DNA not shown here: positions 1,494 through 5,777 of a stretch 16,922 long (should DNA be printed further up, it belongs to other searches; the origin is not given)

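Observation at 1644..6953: Orphan 1327-aa protein abutted to an insert-bearing GTPase: candidate uncharacterised two-gene GTPase module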

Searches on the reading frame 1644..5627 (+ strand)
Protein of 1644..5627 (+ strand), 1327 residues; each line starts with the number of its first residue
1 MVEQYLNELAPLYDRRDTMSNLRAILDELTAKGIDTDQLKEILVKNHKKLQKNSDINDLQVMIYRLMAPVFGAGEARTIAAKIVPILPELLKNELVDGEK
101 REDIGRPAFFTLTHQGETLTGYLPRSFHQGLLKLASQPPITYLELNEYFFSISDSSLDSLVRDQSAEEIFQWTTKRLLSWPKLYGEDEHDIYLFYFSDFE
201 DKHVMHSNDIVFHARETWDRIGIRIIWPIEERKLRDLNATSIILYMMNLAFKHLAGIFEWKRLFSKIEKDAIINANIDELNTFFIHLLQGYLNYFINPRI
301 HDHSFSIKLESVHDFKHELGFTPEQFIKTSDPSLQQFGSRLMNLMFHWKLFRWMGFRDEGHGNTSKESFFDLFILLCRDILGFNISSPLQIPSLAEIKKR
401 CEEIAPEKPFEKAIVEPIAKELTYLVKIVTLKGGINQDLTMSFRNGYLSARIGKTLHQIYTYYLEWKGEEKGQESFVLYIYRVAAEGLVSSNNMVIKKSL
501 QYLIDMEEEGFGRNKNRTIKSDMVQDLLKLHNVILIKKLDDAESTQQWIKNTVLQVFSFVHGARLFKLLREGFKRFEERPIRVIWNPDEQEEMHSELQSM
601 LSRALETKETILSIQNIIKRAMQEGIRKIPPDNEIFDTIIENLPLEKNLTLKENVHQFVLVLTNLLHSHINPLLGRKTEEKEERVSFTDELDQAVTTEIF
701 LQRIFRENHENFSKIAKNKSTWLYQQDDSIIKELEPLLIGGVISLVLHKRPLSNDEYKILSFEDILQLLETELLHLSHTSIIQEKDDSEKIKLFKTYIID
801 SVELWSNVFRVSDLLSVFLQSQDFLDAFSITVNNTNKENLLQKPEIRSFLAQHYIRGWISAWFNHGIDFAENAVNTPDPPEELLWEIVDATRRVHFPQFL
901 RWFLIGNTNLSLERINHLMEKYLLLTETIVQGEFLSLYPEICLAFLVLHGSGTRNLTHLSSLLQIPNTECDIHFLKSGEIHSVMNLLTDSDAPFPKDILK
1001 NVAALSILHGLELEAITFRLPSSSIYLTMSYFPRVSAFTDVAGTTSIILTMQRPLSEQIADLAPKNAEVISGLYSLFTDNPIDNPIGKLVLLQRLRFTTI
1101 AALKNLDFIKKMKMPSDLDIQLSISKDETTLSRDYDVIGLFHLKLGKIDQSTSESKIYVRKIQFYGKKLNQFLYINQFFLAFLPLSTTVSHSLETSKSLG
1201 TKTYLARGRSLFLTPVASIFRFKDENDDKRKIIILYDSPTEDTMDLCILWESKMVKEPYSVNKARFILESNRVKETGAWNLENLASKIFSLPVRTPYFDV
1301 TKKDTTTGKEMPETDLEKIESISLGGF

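Call 6: search_protein_families(library=pfam, proteins=[window:1644-5627:+], max_evalue=0.01)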
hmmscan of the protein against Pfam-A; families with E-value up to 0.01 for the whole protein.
window:1644-5627:+ (1327 aa): 0 families

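Call 7: search_protein_families(library=ncbifam, proteins=[window:1644-5627:+], max_evalue=0.01)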
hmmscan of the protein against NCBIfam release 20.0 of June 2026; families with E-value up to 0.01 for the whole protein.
window:1644-5627:+ (1327 aa): 0 families

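Call 8: find_homologous_proteins(query=window:1644-5624:+)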
Query window:1644-5624:+ (1327 aa): 2 proteins with E <= 0.001 among 8000 candidates.
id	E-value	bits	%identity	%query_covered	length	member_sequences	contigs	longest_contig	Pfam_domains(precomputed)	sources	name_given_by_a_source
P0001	0.0e+0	2945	100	99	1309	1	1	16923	-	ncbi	-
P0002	0.0e+0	1804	60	99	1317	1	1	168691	-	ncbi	-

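Call 9: search_solved_structures(query=window:1644-5624:+, max_evalue=1)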
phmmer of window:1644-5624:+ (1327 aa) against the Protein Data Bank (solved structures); distinct sequences matched with E-value up to 1: 0.

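Call 11: find_encoding_contigs(protein=P0002, flank=10000)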
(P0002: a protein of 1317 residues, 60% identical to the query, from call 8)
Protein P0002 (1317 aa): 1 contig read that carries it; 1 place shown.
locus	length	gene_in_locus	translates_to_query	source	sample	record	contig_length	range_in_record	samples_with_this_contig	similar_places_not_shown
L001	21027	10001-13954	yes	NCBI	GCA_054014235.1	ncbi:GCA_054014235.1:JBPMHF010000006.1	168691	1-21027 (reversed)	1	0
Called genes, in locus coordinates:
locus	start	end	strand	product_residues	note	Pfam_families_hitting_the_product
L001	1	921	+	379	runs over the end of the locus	-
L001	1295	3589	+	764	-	PF13091:PLDc_2, PF00614:PLDc (faint), PF13091:PLDc_2, PF00932:LTD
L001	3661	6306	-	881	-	PF03104:DNA_pol_B_exo1, PF10108:DNA_pol_B_exo2, PF13482:RNase_H_2, PF00136:DNA_pol_B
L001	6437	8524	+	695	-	PF05448:AXE1, PF01738:DLH (weak), PF00561:Abhydrolase_1 (faint), PF12146:Hydrolase_4 (faint), PF12697:Abhydrolase_6 (weak), PF00326:Peptidase_S9 (weak), PF10142:PhoPQ_related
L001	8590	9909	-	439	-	PF13393:tRNA-synt_His, PF03129:HGTP_anticodon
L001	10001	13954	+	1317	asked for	-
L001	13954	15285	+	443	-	PF00071:Ras (faint), PF08477:Roc (faint), PF00025:Arf (weak)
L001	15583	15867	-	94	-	-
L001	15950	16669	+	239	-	PF00149:Metallophos, PF12850:Metallophos_2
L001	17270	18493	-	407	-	PF01145:Band_7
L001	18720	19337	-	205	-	-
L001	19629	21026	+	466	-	?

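Call 21: find_homologous_proteins(query=A1, max_evalue=0.001)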
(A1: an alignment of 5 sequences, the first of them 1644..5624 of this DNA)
Query A1 (5 sequences) (1327 aa, profile of the alignment): 2 proteins with E <= 0.001 among 8000 candidates.
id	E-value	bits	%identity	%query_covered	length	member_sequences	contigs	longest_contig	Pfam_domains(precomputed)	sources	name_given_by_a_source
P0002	0.0e+0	1914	60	99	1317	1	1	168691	-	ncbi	-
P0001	0.0e+0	1907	100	99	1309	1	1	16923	-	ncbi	-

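Call 23: find_related_loci(query=A1, collection=genome_contigs, flank=6000)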
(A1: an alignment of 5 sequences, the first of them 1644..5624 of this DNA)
Query A1 (1327 aa) in genome_contigs; peptide patterns used: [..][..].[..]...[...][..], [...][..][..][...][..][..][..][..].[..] (x = any residue, [..] = any of these).
90 stretches matched a pattern; 2 encode a relative of the query (tblastn E <= 1e-3); 2 distinct loci.
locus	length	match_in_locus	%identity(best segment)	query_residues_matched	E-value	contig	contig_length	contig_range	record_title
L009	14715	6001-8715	22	163-1073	8e-35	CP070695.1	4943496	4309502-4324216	MAG: Candidatus Heimdallarchaeota archaeon isolate bin6 chromosome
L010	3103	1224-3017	21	127-746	1e-20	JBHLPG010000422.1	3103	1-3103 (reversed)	MAG: Promethearchaeota archaeon isolate DZ3S.51 DZ3S.51@167341, whole genome shotgun sequence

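Call 33: search_protein_representatives(protein=window:2025-5624:+)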
Query: 1200 residues. Proteins with E-value up to 0.001 (for the whole library): 10; up to 1e-10: 8; up to 1e-30: 3. The best 10 are listed.
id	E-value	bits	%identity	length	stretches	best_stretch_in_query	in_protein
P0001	0.0e+00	2699.9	100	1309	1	1-1200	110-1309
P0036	9.0e-86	305.1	26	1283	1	7-1185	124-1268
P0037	5.3e-31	123.8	24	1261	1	59-1066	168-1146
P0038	2.1e-27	111.9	21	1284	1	89-1110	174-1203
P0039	6.3e-25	103.6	23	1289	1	125-1147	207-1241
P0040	6.6e-23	96.9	26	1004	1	88-781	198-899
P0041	1.3e-20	89.3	23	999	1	112-782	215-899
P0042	5.9e-11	57.4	23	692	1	67-563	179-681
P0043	6.8e-09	50.5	25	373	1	841-1189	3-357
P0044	1.7e-06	42.6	25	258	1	286-472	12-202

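Call 36: find_encoding_contigs(protein=P0036, flank=6000, max_places=2)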
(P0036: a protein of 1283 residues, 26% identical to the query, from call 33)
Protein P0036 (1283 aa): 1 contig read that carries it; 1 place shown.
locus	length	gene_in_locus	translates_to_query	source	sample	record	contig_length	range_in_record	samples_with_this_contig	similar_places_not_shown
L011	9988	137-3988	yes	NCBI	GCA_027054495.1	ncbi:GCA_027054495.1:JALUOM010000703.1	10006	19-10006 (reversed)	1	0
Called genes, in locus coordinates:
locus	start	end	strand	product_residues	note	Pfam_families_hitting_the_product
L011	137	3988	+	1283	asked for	-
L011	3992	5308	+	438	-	PF08477:Roc (faint), PF00025:Arf (weak), PF00071:Ras (weak)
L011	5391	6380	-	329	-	PF02775:TPP_enzyme_C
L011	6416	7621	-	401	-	PF01855:POR_N, PF17147:PFOR_II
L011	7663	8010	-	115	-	PF25160:LdpA_Fe-S-bd (faint), PF14697:Fer4_21, PF00037:Fer4, PF12797:Fer4_2 (weak), PF12837:Fer4_6 (weak), PF13237:Fer4_10 (weak), PF12838:Fer4_7 (weak), PF13187:Fer4_9 (weak), +1 more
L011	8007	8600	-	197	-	PF01558:POR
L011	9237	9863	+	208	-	-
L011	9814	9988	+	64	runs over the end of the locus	?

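Call 37: find_encoding_contigs(protein=P0037, flank=6000, max_places=2)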
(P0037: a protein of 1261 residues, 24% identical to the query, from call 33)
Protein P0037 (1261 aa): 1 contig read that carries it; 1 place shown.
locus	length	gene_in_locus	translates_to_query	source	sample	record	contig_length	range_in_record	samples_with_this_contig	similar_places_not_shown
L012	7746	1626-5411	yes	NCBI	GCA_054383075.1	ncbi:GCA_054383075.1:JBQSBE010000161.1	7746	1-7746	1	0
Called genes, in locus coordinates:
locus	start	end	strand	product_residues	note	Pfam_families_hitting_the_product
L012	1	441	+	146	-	PF05048:NosD, PF13229:Beta_helix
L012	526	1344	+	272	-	-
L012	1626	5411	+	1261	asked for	-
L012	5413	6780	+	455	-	PF00071:Ras (faint)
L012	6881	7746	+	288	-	PF01904:DUF72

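Call 38: find_encoding_contigs(protein=P0038, flank=6000, max_places=2)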
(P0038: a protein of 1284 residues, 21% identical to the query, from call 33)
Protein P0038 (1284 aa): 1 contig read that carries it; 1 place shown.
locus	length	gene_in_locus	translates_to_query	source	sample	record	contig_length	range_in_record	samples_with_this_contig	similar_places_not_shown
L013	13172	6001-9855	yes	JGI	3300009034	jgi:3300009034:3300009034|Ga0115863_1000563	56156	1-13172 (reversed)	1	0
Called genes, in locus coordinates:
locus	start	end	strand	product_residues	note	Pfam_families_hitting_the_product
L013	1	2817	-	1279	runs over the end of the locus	PF03104:DNA_pol_B_exo1 (weak), PF00136:DNA_pol_B, PF14890:Intein_splicing, PF14528:LAGLIDADG_3, PF00136:DNA_pol_B (weak)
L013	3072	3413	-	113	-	PF02518:HATPase_c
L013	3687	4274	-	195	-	PF00210:Ferritin (weak), PF02915:Rubrerythrin, PF23458:DUF7130 (weak), PF21349:RUBY_RBDX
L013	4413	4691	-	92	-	PF26485:DUF8156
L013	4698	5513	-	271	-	-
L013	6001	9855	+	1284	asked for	-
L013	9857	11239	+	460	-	PF00071:Ras (faint), PF08477:Roc (faint)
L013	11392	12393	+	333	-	PF01904:DUF72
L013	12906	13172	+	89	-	?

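Call 41: search_solved_structures(query=A4, max_evalue=10)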
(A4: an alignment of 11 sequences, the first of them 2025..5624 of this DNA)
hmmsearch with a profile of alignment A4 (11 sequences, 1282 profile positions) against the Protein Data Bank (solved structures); distinct sequences matched with E-value up to 10: 0.

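Call 42: search_protein_families(library=pfam, alignment_id=A4, max_evalue=1)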
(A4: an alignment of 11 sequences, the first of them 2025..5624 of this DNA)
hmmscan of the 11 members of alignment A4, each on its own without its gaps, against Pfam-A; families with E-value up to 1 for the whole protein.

A. member 1, window:2025-5624:+ (1200 aa): 0 families

B. families by the number of members that match (of 11 scanned): 9 families
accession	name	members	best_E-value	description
PF14609.11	GCP5-Mod21_N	2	0.021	Gamma-Tubulin ring complex non-core subunit mod21, N-terminal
PF24637.1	RRM_DEAH11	1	0.05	DEAH11 RRM domain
PF25082.1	GIPC1_GH2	1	0.058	GIPC1-3 GH2 domain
PF10073.14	GapR_DNA-bd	1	0.1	GapR-like, DNA-binding domain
PF04552.19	Sigma54_DBD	1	0.14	Sigma-54, DNA binding domain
PF08360.16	TetR_C_5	1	0.15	QacR-like protein, C-terminal region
PF06426.19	SATase_N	1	0.2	Serine acetyltransferase, N-terminal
PF20302.4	HisK-N-like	1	0.5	HisK-N-like globin domain of the ASK signalosome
PF08399.16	VWA_N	1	0.76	VWA N-terminal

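Call 53: predict_structure(alignment_id=A4)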
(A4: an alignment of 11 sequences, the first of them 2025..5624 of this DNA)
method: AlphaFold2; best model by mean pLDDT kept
length: 1200 residues; sequences in the alignment: 11
mean_pLDDT: 62.3   pTM: 0.44
mean pLDDT of the five models: 62.3, 60.8, 60.6, 58.3, 55.9
residues with pLDDT >= 90: 46; 70-90: 447; 50-70: 308; < 50: 399
segments of 3 or more residues with pLDDT < 50: 1-11, 142-144, 173-178, 182-190, 236-238, 380-390, 557-601, 609-635, 674-743, 762-772, 796-845, 847-853, 859-888, 893-896, 910-915, 949-1005, 1024-1027, 1058-1089
pLDDT, mean of each block of 10 residues (from residue 1): 30 62 67 83 85 69 74 63 64 83 81 84 73 64 60 82 62 48 43 66 86 86 78 58 83 80 83 87 88 88 82 86 85 91 86 90 78 68 39 75 77 86 86 81 85 77 82 68 76 81 70 80 81 88 77 47 33 37 37 36 49 44 38 48 62 60 62 48 37 42 44 41 38 40 50 58 42 53 60 49 31 30 34 34 45 49 45 34 38 50 54 48 59 62 55 45 40 30 28 29 56 87 56 89 82 58 41 32 34 54 64 75 70 62 68 84 86 80 79 78
secondary structure, 60 per line:
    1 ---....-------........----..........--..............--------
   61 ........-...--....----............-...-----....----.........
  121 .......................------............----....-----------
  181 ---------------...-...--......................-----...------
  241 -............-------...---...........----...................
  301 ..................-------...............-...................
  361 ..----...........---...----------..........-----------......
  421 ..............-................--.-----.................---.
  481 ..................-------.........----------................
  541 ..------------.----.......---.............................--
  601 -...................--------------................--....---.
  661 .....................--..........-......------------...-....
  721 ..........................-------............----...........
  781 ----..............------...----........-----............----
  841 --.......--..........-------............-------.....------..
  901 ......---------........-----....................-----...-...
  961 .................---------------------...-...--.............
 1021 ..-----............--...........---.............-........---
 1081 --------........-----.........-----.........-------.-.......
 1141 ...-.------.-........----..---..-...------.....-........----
elements in order (helices of 4 or more, strands of 3 or more residues): H4-7 H15-22 H27-36 H39-52 H61-68 E75-78 E83-86 H87-94 E96-98 H104-107 H112-143 H150-161 H166-169 E200-202 H205-226 H242-253 H267-277 H282-318 H326-340 H342-362 H367-377 H394-403 H415-434 H436-451 H460-476 H480-498 H506-514 H525-542 H560-566 H570-598 H602-620 H635-650 H653-656 H660-681 H684-693 H695-700 H717-746 H754-765 H770-780 H785-798 H812-819 H825-836 E843-849 E852-855 H856-861 H869-880 E888-892 E899-906 E916-923 H929-948 H958-977 E1008-1022 E1028-1039 H1042-1052 H1056-1068 H1070-1077 E1089-1096 E1102-1110 E1116-1124 H1134-1143 H1154-1161 E1174-1176 E1183-1187 H1189-1196
